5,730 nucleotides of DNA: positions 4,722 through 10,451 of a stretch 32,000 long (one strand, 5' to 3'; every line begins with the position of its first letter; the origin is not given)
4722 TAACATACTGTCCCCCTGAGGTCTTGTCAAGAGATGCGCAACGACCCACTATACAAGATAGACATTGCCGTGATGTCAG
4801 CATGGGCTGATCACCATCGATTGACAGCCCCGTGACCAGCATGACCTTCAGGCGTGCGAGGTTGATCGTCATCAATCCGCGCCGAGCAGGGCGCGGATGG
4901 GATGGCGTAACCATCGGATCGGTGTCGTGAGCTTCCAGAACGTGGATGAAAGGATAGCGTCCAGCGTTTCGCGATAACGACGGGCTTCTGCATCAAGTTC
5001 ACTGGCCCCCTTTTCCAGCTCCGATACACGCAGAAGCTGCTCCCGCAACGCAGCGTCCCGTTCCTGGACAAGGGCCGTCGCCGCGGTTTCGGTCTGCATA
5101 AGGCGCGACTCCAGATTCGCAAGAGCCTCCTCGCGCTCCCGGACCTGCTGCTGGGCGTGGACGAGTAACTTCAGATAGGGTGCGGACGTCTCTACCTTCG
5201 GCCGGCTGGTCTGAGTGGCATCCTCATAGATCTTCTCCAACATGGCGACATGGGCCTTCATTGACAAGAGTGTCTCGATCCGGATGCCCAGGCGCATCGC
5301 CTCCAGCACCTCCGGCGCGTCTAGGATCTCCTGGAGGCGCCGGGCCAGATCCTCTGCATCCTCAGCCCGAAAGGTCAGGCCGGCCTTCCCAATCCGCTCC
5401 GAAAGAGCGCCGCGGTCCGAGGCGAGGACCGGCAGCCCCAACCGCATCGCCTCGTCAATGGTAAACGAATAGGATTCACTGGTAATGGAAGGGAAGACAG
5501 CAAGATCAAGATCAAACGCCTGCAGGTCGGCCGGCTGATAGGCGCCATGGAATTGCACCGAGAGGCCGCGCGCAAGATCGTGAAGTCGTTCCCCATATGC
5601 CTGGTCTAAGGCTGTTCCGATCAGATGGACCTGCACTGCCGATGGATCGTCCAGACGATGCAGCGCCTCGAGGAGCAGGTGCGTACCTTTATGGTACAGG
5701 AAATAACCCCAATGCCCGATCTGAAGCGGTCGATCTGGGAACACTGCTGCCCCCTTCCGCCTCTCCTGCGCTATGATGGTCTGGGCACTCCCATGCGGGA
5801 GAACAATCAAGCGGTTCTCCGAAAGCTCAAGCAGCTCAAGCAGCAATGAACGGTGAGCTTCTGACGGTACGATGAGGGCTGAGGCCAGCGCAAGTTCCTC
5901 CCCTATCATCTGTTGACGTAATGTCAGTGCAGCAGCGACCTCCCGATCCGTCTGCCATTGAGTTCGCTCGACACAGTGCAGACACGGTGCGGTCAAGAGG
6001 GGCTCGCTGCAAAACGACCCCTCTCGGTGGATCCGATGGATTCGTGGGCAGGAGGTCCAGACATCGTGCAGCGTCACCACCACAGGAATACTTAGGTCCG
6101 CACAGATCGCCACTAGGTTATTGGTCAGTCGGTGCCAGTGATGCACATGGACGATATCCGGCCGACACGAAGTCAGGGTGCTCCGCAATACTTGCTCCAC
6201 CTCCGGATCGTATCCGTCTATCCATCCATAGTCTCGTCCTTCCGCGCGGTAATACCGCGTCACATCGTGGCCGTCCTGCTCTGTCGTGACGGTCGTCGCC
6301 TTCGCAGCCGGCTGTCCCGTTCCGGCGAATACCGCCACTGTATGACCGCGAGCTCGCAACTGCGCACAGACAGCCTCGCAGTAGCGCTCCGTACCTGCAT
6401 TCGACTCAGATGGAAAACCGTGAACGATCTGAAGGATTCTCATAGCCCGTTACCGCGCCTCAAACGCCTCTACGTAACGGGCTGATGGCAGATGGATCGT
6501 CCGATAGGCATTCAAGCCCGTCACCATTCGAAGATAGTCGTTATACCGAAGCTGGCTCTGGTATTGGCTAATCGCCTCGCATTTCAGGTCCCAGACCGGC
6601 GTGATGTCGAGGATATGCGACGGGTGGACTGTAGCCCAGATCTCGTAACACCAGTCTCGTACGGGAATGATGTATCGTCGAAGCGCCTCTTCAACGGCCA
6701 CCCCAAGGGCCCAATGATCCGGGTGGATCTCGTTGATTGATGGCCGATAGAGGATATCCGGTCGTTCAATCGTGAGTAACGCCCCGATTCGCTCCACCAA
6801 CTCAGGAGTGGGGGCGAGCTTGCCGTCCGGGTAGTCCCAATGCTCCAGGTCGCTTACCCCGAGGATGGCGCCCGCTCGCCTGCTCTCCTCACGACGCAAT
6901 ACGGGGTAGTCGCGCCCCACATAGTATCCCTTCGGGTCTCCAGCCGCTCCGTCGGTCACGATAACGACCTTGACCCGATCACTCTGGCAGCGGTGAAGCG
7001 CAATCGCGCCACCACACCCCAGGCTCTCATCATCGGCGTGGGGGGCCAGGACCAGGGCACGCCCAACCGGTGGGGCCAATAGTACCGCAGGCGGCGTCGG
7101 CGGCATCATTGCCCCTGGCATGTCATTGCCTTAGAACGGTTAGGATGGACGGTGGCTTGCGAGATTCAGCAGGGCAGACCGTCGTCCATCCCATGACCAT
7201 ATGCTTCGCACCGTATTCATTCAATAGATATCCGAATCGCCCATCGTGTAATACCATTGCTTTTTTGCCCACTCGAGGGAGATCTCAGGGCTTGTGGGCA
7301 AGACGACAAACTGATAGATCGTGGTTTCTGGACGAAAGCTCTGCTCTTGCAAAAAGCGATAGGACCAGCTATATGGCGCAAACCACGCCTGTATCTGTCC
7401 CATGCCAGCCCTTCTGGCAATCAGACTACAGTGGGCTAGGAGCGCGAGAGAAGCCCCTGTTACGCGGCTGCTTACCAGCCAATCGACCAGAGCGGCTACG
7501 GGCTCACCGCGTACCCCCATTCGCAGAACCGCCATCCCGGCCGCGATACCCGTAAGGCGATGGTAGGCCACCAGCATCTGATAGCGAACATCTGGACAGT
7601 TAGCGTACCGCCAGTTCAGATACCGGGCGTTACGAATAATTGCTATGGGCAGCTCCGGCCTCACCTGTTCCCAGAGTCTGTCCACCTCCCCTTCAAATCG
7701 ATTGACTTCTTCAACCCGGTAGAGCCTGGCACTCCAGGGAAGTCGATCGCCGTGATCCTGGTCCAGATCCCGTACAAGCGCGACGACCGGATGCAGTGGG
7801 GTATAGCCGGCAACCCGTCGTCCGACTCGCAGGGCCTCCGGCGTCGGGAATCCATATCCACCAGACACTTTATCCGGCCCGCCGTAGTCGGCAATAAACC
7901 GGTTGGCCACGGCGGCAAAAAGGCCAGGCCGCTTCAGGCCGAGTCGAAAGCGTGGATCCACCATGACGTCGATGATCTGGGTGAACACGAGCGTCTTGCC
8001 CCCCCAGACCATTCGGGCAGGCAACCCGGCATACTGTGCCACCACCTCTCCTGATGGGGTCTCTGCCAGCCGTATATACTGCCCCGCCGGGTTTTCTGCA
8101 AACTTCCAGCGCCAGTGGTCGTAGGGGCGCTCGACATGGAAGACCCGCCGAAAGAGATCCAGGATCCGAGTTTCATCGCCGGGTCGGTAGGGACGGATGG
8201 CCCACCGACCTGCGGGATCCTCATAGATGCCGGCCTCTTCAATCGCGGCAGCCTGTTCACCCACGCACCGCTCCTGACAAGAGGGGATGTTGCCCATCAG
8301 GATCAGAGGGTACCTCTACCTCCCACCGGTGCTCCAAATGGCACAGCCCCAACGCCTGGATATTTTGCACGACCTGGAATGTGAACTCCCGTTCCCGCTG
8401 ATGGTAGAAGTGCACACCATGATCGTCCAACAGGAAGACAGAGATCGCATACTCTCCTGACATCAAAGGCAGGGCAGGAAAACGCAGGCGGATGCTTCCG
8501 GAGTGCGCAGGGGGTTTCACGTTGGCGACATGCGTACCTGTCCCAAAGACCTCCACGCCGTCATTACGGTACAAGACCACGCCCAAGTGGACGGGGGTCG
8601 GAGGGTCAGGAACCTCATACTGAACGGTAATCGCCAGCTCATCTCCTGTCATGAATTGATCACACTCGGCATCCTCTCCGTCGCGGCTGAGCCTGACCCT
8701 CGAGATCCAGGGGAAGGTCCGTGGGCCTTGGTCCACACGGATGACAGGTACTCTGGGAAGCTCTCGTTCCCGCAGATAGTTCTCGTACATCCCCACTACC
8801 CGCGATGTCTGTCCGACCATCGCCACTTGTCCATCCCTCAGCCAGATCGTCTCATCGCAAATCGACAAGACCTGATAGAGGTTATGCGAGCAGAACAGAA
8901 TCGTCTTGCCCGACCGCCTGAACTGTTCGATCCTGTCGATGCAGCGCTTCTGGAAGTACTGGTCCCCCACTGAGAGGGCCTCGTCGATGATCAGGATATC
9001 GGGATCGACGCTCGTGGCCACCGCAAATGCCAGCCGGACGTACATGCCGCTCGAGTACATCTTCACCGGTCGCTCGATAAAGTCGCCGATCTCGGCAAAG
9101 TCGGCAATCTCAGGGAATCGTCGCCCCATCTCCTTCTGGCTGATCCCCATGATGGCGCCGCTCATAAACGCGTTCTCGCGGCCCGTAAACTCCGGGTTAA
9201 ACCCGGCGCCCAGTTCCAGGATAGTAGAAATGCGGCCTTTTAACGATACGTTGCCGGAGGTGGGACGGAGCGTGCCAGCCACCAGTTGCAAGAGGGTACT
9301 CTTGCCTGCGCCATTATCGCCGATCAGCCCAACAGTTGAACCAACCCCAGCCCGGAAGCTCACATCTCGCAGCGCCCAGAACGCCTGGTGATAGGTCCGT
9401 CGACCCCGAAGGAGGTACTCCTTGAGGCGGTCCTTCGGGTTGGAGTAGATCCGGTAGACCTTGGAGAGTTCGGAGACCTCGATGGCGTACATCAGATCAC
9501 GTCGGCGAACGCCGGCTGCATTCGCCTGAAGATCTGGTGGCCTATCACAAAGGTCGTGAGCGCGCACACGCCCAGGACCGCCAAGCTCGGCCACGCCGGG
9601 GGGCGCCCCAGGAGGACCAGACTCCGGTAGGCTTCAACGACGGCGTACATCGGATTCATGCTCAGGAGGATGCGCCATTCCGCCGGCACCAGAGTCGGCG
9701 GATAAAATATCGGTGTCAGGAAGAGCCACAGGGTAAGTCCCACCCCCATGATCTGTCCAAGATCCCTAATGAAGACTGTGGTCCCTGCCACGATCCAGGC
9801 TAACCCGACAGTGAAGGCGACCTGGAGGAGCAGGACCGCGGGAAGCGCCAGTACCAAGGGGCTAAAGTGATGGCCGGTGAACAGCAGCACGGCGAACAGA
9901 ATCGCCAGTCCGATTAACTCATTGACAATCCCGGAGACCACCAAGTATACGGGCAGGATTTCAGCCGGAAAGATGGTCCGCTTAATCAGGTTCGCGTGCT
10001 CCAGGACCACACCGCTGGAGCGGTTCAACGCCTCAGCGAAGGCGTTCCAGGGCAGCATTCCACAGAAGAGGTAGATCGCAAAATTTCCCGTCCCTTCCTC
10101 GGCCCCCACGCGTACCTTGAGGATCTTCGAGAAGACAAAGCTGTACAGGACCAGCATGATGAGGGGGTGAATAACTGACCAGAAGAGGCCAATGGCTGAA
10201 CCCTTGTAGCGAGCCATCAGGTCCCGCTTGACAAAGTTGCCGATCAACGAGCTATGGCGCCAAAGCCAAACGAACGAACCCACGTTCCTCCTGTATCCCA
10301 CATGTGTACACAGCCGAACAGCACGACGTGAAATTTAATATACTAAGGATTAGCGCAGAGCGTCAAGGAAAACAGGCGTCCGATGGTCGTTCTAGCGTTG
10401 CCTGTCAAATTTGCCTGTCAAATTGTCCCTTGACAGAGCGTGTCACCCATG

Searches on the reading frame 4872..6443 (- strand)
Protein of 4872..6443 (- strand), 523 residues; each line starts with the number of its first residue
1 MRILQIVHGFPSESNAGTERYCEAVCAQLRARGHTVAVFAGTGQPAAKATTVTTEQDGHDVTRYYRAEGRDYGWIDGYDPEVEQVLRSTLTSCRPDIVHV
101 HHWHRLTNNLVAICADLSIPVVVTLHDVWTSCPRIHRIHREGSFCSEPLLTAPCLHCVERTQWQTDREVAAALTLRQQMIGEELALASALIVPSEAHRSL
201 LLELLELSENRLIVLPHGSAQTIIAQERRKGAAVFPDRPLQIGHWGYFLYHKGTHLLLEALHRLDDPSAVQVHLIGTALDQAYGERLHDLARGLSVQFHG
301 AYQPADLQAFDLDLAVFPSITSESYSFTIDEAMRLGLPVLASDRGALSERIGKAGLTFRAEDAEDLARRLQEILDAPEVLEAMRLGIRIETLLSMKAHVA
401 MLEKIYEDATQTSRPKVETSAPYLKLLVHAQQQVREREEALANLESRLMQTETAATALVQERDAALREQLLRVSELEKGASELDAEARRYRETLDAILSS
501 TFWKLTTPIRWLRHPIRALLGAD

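Call 20: search_protein_families(library=pfam, proteins=[window:4872-6443:-], max_evalue=0.001)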
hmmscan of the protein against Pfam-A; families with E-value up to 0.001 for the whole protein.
window:4872-6443:- (523 aa): 4 families
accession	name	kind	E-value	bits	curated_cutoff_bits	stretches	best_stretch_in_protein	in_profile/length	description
PF13439.12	Glyco_transf_4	-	2.1e-19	70.7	28.5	1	17-218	3-165/170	Glycosyltransferase Family 4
PF13692.12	Glyco_trans_1_4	-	5e-19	69.4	27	1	242-375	4-141/142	Glycosyl transferases group 1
PF00534.26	Glycos_transf_1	-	1.2e-15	57.9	26.4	1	232-383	8-165/172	Glycosyl transferases group 1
PF13579.12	Glyco_trans_4_4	-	1.1e-12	49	29.7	1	17-218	2-158/158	Glycosyl transferase 4-like domain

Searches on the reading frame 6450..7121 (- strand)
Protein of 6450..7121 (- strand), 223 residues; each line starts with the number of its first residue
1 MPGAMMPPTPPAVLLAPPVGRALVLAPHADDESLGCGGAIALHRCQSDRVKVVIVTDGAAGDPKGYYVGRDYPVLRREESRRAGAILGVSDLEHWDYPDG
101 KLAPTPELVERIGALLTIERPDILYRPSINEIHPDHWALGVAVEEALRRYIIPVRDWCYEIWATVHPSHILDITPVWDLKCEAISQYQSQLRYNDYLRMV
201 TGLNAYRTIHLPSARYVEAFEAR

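Call 20: search_protein_families(library=pfam, proteins=[window:6450-7121:-], max_evalue=0.001)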
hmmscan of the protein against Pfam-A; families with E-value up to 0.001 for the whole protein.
window:6450-7121:- (223 aa): 1 family
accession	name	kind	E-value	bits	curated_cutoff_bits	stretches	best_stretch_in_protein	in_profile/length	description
PF02585.22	PIG-L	-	7.6e-27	94.8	28.2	1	23-146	1-128/129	GlcNAc-PI de-N-acetylase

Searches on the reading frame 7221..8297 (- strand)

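Call 20: search_protein_families(library=pfam, proteins=[window:7221-8297:-], max_evalue=0.001)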
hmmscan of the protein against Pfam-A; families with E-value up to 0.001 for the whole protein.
window:7221-8297:- (358 aa): 1 family
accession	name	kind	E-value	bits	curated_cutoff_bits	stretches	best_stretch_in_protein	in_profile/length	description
PF13527.13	Acetyltransf_9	-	2.4e-08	34.4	25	1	34-118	2-85/127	Acetyltransferase (GNAT) domain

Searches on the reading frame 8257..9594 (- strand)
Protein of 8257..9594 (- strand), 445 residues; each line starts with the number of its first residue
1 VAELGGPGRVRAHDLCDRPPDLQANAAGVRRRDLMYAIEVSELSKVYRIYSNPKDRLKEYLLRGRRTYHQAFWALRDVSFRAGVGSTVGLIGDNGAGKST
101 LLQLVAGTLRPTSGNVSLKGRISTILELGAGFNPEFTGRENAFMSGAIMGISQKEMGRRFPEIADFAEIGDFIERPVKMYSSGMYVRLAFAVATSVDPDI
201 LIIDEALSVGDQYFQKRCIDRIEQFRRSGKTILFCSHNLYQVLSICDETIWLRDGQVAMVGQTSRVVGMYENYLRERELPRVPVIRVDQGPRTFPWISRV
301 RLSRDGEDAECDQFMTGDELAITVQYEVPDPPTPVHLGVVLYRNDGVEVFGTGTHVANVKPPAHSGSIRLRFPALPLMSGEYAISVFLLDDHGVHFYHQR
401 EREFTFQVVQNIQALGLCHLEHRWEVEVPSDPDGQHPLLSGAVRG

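Call 20: search_protein_families(library=pfam, proteins=[window:8257-9594:-], max_evalue=0.001)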
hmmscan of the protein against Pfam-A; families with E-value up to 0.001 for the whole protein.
window:8257-9594:- (445 aa): 2 families
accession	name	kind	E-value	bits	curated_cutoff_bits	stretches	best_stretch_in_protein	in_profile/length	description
PF00005.33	ABC_tran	-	2.1e-21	77.4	25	1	75-207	1-136/137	ABC transporter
PF14524.12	Wzt_C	-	5.8e-16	59.2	30.4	1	297-420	12-143/143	Wzt C-terminal domain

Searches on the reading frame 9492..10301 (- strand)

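Call 20: search_protein_families(library=pfam, proteins=[window:9492-10301:-], max_evalue=0.001)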
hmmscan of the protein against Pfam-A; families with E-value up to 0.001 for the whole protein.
window:9492-10301:- (269 aa): 1 family
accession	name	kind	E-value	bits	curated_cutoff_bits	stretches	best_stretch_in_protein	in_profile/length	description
PF01061.29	ABC2_membrane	-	3.9e-22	79.3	26.9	1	23-228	6-209/211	ABC-2 type transporter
